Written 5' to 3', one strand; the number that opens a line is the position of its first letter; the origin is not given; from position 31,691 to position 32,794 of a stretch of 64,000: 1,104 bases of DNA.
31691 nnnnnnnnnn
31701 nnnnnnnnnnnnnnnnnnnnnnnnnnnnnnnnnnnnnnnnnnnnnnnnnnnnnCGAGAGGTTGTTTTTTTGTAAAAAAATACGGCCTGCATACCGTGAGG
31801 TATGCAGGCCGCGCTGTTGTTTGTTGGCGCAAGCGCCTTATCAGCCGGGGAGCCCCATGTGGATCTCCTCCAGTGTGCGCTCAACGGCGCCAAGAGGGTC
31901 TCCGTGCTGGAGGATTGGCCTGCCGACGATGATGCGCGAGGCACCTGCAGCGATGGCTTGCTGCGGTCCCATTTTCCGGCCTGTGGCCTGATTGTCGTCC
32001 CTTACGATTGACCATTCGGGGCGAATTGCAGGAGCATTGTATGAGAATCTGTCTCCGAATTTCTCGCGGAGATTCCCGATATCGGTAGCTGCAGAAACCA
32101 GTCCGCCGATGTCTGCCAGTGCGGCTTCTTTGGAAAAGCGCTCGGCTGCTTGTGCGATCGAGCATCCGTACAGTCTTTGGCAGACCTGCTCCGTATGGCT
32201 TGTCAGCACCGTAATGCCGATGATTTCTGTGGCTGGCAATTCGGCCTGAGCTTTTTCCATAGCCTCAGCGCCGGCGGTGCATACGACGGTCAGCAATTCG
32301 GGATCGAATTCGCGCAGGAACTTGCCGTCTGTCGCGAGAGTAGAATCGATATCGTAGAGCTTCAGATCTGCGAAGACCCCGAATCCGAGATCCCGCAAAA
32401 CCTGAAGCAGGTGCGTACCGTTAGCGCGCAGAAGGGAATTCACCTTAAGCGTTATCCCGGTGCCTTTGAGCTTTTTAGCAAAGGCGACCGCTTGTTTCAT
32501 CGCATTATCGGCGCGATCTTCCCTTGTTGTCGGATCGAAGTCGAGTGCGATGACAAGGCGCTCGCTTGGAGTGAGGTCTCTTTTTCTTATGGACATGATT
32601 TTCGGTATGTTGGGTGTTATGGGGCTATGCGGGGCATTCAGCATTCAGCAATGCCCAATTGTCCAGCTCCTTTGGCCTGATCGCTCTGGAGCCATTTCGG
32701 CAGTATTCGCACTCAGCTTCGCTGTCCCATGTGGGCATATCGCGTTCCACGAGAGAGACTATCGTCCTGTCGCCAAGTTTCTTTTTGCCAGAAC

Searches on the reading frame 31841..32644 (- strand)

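Call 15: search_protein_families(library=pfam, proteins=[window:31841-32644:-], max_evalue=0.001)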
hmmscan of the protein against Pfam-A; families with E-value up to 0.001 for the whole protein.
window:31841-32644:- (267 aa): 1 family
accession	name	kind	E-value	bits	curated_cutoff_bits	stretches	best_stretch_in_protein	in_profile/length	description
PF00215.30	OMPdecase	-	1.4e-29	104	27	1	29-256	2-220/221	Orotidine 5'-phosphate decarboxylase / HUMPS family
